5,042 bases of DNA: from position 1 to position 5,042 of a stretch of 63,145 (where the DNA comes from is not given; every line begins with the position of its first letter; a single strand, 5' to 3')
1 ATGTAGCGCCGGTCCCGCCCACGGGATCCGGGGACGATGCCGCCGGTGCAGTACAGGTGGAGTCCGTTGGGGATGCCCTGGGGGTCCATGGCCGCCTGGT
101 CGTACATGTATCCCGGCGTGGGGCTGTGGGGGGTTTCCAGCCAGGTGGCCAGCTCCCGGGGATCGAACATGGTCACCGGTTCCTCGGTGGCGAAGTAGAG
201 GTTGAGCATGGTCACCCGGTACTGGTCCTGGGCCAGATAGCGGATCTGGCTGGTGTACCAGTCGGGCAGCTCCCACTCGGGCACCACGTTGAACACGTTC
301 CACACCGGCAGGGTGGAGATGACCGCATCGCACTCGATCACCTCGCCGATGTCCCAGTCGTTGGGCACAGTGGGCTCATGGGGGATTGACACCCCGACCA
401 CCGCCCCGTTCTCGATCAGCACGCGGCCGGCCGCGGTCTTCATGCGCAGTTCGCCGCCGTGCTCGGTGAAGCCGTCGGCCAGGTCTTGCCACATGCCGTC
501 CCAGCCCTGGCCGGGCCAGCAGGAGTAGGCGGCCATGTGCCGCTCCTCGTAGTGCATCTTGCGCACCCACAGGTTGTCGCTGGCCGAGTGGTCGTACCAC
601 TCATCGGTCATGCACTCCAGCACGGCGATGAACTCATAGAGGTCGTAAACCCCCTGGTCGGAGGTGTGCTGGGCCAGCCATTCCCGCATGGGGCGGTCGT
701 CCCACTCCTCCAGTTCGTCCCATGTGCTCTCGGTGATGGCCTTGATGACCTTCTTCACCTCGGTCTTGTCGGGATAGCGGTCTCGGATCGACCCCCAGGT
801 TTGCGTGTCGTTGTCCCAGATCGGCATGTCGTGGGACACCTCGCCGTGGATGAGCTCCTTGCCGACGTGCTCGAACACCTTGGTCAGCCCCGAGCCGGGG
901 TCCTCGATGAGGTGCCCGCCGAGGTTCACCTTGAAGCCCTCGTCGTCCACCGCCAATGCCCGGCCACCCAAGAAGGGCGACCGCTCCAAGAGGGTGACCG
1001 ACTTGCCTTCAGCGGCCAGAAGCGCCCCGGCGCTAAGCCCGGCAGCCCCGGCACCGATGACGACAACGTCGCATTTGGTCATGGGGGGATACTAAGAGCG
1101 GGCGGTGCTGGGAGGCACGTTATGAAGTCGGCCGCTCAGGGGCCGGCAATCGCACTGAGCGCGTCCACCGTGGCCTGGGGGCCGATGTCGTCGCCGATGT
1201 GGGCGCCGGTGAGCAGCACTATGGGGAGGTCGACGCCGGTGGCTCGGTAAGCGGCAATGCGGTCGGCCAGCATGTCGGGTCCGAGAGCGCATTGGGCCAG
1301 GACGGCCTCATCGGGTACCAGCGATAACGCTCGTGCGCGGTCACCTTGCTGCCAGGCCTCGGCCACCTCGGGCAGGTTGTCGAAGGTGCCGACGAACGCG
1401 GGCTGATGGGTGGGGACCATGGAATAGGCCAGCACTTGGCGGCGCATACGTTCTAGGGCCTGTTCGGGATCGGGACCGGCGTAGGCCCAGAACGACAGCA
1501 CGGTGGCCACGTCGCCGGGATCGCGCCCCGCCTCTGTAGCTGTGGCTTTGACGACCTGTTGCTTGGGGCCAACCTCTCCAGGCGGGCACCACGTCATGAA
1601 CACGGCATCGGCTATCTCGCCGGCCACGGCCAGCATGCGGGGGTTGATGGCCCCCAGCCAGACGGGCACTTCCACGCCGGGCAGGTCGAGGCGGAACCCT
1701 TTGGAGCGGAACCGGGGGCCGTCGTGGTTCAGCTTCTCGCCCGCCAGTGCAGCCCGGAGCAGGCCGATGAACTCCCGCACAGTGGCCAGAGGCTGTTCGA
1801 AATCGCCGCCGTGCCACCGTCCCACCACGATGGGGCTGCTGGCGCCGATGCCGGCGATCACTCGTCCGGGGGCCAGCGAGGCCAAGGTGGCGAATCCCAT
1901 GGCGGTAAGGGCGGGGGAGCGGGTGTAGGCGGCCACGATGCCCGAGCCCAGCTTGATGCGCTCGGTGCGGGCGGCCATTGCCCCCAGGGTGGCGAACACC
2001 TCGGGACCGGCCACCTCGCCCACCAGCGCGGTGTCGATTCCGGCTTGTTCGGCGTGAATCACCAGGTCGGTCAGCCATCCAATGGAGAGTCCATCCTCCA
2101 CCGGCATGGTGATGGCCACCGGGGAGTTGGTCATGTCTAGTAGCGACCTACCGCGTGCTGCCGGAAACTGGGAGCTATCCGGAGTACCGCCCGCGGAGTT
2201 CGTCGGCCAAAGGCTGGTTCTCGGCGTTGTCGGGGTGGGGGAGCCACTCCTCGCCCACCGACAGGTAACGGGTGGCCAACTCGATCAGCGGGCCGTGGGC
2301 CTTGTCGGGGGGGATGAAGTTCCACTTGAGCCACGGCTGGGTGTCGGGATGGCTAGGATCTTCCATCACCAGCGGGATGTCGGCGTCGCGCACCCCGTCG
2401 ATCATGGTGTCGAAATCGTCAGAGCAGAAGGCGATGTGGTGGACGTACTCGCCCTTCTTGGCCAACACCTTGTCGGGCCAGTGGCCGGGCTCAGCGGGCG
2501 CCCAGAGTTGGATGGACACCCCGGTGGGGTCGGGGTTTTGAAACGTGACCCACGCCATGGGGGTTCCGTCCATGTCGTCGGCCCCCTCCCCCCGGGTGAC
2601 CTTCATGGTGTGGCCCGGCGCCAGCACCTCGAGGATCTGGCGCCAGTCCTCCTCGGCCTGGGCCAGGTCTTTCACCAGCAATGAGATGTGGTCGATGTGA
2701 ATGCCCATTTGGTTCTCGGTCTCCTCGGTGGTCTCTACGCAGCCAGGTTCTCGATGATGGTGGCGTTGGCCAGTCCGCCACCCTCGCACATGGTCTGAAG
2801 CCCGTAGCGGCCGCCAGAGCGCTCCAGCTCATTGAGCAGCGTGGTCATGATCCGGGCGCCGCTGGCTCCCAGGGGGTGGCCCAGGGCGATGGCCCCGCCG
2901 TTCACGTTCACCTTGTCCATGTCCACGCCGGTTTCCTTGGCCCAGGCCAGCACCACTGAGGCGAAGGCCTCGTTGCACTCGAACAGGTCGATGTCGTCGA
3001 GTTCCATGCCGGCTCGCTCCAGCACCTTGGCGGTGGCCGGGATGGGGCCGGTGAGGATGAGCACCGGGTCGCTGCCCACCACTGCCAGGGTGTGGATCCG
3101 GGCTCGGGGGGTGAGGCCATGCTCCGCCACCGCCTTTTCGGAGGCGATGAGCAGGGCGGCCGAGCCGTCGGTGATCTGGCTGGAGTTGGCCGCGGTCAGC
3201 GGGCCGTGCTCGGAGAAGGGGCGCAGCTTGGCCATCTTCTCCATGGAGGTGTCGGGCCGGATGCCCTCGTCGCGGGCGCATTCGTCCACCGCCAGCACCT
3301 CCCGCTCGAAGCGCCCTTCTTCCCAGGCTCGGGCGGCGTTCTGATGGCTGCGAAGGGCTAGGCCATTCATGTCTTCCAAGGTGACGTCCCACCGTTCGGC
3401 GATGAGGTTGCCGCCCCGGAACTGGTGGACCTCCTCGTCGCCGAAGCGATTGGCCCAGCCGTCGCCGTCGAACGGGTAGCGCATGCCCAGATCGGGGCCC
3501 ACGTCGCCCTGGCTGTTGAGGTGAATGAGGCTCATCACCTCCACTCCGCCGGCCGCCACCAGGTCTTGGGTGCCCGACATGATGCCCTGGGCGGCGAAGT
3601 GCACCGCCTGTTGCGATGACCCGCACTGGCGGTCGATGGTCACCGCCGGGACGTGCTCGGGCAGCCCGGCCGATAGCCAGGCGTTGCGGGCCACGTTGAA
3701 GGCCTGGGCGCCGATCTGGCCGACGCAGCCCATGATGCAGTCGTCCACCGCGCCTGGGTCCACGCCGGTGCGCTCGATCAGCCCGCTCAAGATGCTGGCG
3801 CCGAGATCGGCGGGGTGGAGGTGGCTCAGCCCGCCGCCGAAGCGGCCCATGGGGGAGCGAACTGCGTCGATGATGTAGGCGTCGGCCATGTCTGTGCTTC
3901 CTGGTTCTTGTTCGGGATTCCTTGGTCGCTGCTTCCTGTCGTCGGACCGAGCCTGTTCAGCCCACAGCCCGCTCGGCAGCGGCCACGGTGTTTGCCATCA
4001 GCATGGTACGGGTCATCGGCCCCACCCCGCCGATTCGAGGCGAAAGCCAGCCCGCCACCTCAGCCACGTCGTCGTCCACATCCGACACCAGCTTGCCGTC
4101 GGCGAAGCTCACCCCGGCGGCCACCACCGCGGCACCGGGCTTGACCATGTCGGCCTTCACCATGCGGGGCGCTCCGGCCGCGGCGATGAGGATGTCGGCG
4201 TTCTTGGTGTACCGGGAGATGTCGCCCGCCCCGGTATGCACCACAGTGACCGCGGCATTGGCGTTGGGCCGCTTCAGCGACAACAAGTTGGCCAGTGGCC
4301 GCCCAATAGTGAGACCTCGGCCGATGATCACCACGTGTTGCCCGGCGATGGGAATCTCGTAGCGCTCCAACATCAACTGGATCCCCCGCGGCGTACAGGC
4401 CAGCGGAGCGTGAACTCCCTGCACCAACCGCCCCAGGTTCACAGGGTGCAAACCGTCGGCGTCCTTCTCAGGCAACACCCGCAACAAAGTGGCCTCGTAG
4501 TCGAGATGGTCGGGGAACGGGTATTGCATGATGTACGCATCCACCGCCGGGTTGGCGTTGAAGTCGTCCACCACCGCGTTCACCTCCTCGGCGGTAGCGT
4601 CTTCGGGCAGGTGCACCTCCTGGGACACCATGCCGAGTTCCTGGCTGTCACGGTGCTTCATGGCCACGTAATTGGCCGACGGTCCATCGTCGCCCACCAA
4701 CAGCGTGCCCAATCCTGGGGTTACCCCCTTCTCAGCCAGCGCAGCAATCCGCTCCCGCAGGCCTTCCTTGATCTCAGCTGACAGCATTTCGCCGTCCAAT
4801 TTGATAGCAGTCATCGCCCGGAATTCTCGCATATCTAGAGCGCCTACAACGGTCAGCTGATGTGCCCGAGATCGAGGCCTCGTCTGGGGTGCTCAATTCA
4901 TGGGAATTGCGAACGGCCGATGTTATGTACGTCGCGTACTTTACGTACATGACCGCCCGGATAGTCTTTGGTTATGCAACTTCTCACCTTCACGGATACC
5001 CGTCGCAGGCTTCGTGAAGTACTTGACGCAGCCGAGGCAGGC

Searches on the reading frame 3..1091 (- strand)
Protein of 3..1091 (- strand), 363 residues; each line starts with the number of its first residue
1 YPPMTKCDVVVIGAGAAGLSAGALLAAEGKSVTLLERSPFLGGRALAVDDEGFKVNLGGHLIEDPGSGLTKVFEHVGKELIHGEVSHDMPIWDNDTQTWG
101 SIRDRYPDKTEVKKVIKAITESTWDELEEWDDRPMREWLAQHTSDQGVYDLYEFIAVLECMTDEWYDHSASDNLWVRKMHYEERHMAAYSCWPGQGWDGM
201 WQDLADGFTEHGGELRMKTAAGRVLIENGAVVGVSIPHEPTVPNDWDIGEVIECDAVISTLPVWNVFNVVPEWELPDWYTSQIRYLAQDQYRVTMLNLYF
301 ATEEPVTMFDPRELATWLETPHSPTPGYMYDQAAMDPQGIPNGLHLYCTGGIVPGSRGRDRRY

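Call 11: search_protein_families(library=pfam, proteins=[window:3-1091:-])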
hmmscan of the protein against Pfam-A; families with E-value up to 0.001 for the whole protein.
window:3-1091:- (363 aa): 10 families
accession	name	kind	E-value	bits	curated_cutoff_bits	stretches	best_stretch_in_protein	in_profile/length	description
PF01593.30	Amino_oxidase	-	6e-20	72.4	19.8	1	17-346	2-331/443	Flavin containing amine oxidoreductase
PF13450.12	NAD_binding_8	-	2.8e-13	50.4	21.9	1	11-67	1-59/68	NAD(P)-binding Rossmann-like domain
PF01266.30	DAO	-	7.7e-09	36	27.9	1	8-42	1-35/353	FAD dependent oxidoreductase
PF00890.30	FAD_binding_2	-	3.2e-08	33.6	20.4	1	8-43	1-36/414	FAD binding domain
PF12831.13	FAD_oxidored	-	4.9e-07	29.8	27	1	8-45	1-38/416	FAD dependent oxidoreductase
PF01494.25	FAD_binding_3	-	2.7e-06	27.3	22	1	6-38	1-33/349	FAD binding domain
PF01946.23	Thi4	-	3.5e-05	23.6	26.2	1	6-43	17-55/235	Thi4 family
PF03486.20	HI0933_like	-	3.9e-05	23.7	50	1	8-42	2-36/244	HI0933-like protein Rossmann domain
PF00070.33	Pyr_redox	-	0.00013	22.9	22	1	9-42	2-35/82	Pyridine nucleotide-disulphide oxidoreductase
PF07992.20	Pyr_redox_2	-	0.00031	20.7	26.1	1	8-42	2-37/291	Pyridine nucleotide-disulphide oxidoreductase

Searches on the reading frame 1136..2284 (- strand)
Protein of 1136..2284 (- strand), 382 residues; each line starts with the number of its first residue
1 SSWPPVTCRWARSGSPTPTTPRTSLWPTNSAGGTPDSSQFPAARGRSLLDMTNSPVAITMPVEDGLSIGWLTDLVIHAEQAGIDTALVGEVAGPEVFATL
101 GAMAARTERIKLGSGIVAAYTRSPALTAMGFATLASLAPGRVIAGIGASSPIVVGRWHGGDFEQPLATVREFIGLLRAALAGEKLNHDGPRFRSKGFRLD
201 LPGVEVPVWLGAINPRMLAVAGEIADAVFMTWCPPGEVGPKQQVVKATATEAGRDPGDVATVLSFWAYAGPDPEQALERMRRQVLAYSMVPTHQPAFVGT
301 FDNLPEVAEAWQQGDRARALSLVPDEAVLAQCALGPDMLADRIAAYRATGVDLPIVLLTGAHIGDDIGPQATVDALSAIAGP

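Call 11: search_protein_families(library=pfam, proteins=[window:1136-2284:-])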
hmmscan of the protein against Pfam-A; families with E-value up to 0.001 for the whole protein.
window:1136-2284:- (382 aa): 1 family
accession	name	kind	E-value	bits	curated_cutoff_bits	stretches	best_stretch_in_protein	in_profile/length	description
PF00296.26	Bac_luciferase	-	8.7e-64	216.3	27.9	1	68-352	22-313/314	Luciferase-like monooxygenase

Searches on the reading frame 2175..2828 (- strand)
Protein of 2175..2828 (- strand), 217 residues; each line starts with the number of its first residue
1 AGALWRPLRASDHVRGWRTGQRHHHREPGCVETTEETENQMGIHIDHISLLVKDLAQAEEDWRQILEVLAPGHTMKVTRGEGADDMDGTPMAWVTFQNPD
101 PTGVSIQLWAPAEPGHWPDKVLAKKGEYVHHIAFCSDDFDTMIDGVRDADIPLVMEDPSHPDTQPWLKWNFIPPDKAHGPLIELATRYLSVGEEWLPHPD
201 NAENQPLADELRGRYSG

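Call 11: search_protein_families(library=pfam, proteins=[window:2175-2828:-])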
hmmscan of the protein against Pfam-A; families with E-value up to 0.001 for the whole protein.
window:2175-2828:- (217 aa): 2 families
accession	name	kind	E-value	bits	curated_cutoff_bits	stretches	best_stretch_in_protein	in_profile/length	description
PF13669.12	Glyoxalase_4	-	8.8e-10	39.3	27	1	46-159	1-99/109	Glyoxalase/Bleomycin resistance protein/Dioxygenase superfamily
PF00903.31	Glyoxalase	-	0.00014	22.7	20.6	1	44-163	1-105/121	Glyoxalase/Bleomycin resistance protein/Dioxygenase superfamily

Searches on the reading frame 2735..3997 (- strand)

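Call 11: search_protein_families(library=pfam, proteins=[window:2735-3997:-])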
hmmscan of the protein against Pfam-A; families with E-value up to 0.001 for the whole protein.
window:2735-3997:- (420 aa): 5 families
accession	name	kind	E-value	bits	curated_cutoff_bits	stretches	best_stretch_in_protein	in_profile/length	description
PF00108.29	Thiolase_N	-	3.4e-59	200.8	26.4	1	41-287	2-259/260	Thiolase, N-terminal domain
PF02803.24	Thiolase_C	-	6.7e-48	161.8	27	1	296-416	2-122/123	Thiolase, C-terminal domain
PF00109.32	ketoacyl-synt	-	1.2e-05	25.5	20.8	1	117-155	166-204/252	Beta-ketoacyl synthase, N-terminal domain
PF22691.2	Thiolase_C_1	-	3.6e-05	23.9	28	0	315-357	17-59/144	Thiolase C-terminal domain-like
PF08541.16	ACP_syn_III_C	-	0.00068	20.2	26.6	0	326-383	1-56/90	3-Oxoacyl-[acyl-carrier-protein (ACP)] synthase III C terminal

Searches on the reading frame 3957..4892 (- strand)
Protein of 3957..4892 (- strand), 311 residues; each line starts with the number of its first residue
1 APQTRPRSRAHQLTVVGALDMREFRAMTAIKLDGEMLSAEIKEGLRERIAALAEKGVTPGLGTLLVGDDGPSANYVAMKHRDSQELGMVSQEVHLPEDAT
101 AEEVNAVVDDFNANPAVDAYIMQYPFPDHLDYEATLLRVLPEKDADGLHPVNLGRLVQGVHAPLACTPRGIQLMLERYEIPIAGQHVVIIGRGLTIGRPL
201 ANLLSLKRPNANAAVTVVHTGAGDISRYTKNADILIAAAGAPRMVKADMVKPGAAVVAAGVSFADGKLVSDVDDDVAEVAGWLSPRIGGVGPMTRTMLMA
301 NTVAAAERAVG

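Call 10: search_protein_families(library=pfam, proteins=[window:3957-4892:-])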
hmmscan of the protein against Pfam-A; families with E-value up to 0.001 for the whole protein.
window:3957-4892:- (311 aa): 2 families
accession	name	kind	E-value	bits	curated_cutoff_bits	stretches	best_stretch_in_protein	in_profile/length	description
PF02882.25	THF_DHG_CYH_C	-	3.7e-51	173.1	27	1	149-309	1-159/160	Tetrahydrofolate dehydrogenase/cyclohydrolase, NAD(P)-binding domain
PF00763.28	THF_DHG_CYH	-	3.9e-30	104.9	32.8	1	32-146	1-115/115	Tetrahydrofolate dehydrogenase/cyclohydrolase, catalytic domain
